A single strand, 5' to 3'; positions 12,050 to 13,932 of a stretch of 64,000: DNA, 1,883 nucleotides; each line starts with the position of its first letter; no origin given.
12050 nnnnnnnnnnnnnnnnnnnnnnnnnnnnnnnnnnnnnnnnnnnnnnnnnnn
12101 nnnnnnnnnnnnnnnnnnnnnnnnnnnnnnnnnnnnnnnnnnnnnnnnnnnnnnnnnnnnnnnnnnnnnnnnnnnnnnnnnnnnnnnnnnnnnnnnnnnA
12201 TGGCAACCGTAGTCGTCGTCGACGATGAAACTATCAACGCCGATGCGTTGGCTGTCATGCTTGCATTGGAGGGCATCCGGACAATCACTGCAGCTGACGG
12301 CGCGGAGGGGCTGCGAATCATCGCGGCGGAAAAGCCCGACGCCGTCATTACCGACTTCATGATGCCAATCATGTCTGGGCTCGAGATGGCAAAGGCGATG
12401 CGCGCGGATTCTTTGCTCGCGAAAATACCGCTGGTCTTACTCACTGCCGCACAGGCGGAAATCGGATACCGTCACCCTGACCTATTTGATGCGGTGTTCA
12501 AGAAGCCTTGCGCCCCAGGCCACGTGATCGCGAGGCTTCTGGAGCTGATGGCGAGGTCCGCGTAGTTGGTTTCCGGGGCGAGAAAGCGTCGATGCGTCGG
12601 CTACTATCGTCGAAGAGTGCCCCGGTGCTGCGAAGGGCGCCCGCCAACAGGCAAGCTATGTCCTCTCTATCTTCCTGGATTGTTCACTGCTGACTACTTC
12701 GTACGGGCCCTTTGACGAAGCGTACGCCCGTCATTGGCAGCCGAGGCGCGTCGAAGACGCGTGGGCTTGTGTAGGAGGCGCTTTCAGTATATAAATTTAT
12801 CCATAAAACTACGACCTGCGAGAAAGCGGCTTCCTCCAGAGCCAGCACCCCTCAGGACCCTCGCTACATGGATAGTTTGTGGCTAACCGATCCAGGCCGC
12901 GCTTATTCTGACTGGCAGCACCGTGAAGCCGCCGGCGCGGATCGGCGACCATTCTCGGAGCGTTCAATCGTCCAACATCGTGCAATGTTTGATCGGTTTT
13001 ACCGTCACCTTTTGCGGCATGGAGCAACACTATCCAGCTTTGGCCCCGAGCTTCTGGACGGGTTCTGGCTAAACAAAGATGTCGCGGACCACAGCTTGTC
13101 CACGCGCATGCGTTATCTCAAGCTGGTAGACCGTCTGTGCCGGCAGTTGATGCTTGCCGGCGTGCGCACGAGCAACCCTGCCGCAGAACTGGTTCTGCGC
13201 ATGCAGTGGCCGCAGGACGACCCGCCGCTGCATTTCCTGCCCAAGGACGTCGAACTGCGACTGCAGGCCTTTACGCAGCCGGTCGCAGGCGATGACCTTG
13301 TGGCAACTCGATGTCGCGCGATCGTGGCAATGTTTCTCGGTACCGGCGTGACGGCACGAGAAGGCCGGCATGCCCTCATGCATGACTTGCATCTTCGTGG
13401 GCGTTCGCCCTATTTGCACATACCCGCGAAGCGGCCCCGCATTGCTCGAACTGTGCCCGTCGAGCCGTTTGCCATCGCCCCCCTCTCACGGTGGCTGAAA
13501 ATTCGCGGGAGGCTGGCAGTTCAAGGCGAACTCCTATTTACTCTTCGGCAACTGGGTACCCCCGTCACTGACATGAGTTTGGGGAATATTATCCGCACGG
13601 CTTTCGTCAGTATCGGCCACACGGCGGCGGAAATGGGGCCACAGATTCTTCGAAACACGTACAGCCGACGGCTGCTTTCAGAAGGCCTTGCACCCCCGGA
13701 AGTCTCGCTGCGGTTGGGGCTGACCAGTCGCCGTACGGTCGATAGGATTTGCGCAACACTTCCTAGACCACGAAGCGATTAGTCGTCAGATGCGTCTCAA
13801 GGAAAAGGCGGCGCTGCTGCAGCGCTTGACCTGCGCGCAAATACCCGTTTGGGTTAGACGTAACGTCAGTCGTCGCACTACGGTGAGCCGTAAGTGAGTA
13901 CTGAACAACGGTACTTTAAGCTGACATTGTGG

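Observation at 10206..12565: KaiC-like double ATPase overlapping a single-domain response regulator, with no KaiB or KaiA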

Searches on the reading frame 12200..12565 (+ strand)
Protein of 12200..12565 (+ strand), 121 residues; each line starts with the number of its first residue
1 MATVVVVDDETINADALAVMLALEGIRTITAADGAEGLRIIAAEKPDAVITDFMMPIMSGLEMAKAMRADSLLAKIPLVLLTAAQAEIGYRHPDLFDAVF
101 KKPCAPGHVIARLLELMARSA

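Call 3: search_protein_families(library=pfam, proteins=[window:12200-12565:+], max_evalue=0.01)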
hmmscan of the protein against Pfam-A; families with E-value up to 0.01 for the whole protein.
window:12200-12565:+ (121 aa): 1 family
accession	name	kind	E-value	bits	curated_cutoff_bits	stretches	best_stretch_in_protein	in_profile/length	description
PF00072.30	Response_reg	-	7.1e-17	62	30.2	1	4-87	1-82/111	Response regulator receiver domain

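Call 4: search_protein_families(library=ncbifam, proteins=[window:12200-12565:+], max_evalue=0.01)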
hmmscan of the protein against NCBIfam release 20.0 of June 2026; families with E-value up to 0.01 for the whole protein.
window:12200-12565:+ (121 aa): 91 families (the best 25 are shown)
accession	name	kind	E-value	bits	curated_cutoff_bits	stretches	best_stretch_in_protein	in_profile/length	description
TIGR02154.1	PhoB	equivalog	4.6e-17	62.1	296.2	1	2-119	3-122/226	phosphate regulon transcriptional regulator PhoB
NF007135.0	PRK09581.1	equivalog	2.7e-16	59.4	474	1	1-85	2-86/457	PleD family two-component system response regulator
NF045944.1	ResRegRpaBCyano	equivalog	6.2e-15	55.2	330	1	5-112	1-107/229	response regulator transcription factor RpaB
NF040534.1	resp_reg_YycF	equivalog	6.9e-15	54.9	340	1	3-89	2-85/231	response regulator YycF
NF040689.1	MtrAB_MtrA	equivalog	1.5e-14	53.9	300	1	4-85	1-79/219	MtrAB system response regulator MtrA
NF033120.0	vanR_FM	exception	8.1e-14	51.8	460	1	3-113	5-114/231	vancomycin resistance response regulator transcription factor, VanR-F/VanR-M family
NF008469.0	PRK11361.1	equivalog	9.6e-14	50.9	714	1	3-87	6-87/461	acetoacetate metabolism transcriptional regulator AtoC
NF008296.0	PRK11083.1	equivalog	2.6e-13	49.9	273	1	2-119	4-120/228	two-component system response regulator CreB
NF053854.1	RespRegPhoBBctds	equivalog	1.5e-12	47.3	270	1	4-87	1-83/225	two-component system response regulator PhoB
NF041733.1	resp_reg_CseB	equivalog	3.1e-12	46.4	350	1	4-88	3-84/228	two-component system response regulator CseB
NF008099.0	PRK10841.1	equivalog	7.5e-12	43.8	920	1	3-84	826-905/949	two-component system sensor histidine kinase RcsC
NF045505.1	RR_RssB_Pseudo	equivalog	1.6e-11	43.9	700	1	2-84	6-86/394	two-component system response regulator RssB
NF007969.0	PRK10693.1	equivalog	2.2e-11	43.4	329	1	4-85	10-89/337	two-component system response regulator RssB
NF033117.2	vanR_ACDEGLN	exception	4.7e-11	42.7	350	1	4-113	1-109/226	VanR-ABDEGLN family response regulator transcription factor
NF045717.1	DVU0259_DivK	exception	1.3e-10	41.5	160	1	4-111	5-110/117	DVU0259 family response regulator domain-containing protein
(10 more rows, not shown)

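Call 56: search_protein_families(library=padloc, proteins=[window:12200-12565:+], max_evalue=0.001)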
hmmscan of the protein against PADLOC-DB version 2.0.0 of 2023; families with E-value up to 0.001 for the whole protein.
window:12200-12565:+ (121 aa): 1 family
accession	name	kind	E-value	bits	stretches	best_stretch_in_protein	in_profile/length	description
PDLC00405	SduA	-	7.2e-06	23.7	1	3-76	8-85/323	DUF4263 domain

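Call 72: search_solved_structures(query=window:12200-12565:+, max_evalue=1e-8, show_alignments=1)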
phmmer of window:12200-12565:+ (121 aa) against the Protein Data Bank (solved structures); distinct sequences matched with E-value up to 1e-8: 36.
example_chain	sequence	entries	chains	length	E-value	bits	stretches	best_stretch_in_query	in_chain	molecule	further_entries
8fk2_A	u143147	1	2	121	6.7e-14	55.4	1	2-89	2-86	Putative response regulator CovR VicR-like protein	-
1mvo_A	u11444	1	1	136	2.5e-13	53.5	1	4-120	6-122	PhoP response regulator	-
3nhz_A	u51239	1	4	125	4.8e-13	52.6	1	4-117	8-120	Two component system transcriptional regulator mtrA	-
1nxo_A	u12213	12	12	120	8.7e-13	51.8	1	2-117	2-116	DNA-binding response regulator | Response regulator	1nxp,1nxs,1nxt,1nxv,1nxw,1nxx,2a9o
2gwr_A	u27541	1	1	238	1.8e-12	50.7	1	4-116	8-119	DNA-binding response regulator mtrA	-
6eb7_A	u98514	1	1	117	2.7e-12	50.2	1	4-88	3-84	DNA-binding response regulator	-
9xzo_A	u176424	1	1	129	9.4e-12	48.5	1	1-84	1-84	De novo protein M1X0B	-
1m5t_A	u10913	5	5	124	1.3e-11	48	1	4-118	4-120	cell division response regulator DivK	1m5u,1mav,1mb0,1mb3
12aw_A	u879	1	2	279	1.7e-11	47.6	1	3-115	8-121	HYBRID TWO-COMPONENT SYSTEM PROTEIN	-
2wb4_A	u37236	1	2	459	1.9e-11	47.5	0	2-85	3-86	DIGUANYLATE CYCLASE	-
1w25_A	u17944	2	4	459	2e-11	47.4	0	2-85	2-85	STALKED-CELL DIFFERENTIATION CONTROLLING PROTEIN | RESPONSE REGULATOR PLED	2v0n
9g85_A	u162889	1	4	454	2.1e-11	47.4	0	2-85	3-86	Response regulator PleD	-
9g86_A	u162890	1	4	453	2.2e-11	47.3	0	2-85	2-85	Response regulator PleD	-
9ji3_J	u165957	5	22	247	2.8e-11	46.9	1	2-119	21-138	DNA-binding response regulator | Possible two component system response transcriptional positive regulator PhoP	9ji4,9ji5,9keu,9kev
3r0j_A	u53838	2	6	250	2.9e-11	46.9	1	2-119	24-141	POSSIBLE TWO COMPONENT SYSTEM RESPONSE TRANSCRIPTIONAL POSITIVE REGULATOR PHOP | Response regulator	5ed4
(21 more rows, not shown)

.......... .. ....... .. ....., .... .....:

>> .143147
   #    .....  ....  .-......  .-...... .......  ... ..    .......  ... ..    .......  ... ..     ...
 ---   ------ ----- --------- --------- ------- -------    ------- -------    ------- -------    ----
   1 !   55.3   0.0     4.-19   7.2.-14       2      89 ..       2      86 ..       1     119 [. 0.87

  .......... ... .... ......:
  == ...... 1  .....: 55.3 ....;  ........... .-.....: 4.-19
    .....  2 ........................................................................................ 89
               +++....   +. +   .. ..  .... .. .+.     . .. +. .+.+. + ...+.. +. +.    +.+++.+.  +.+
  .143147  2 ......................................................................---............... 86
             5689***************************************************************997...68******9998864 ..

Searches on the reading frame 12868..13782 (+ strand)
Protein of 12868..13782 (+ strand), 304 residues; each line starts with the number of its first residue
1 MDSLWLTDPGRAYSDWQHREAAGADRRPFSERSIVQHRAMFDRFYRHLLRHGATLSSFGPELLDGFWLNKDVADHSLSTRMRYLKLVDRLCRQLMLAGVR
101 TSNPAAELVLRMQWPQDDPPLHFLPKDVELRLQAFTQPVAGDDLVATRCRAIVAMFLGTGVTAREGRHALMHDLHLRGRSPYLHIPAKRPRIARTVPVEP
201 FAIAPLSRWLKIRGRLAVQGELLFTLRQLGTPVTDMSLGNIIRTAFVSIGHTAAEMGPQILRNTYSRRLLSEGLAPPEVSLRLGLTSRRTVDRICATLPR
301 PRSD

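Call 3: search_protein_families(library=pfam, proteins=[window:12868-13782:+], max_evalue=0.01)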
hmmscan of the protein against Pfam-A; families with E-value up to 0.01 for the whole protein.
window:12868-13782:+ (304 aa): 1 family
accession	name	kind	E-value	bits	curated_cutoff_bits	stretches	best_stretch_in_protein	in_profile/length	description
PF00589.27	Phage_integrase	-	1.8e-06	28.3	27.1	1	132-291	11-162/172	Phage integrase family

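Call 4: search_protein_families(library=ncbifam, proteins=[window:12868-13782:+], max_evalue=0.01)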
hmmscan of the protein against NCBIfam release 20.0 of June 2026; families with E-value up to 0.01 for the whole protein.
window:12868-13782:+ (304 aa): 5 families
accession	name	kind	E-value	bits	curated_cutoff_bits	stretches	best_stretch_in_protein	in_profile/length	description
TIGR02225.1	recomb_XerD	equivalog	9.1e-08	31.8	329.6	1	29-274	13-251/290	site-specific tyrosine recombinase XerD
TIGR02224.1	recomb_XerC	equivalog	9.3e-08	31.8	335.15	1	54-273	40-253/295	tyrosine recombinase XerC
NF001399.0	PRK00283.1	subfamily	5.8e-07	29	279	1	29-273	22-259/300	tyrosine recombinase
NF040815.2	recomb_XerA_Arch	equivalog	0.00041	20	220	1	146-290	111-247/263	site-specific tyrosine recombinase/integron integrase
NF003462.0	PRK05084.1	equivalog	0.003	16.3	267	0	148-290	196-337/360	tyrosine recombinase XerS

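Call 56: search_protein_families(library=padloc, proteins=[window:12868-13782:+], max_evalue=0.001)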
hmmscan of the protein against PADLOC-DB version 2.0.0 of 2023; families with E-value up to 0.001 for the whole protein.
window:12868-13782:+ (304 aa): 0 families
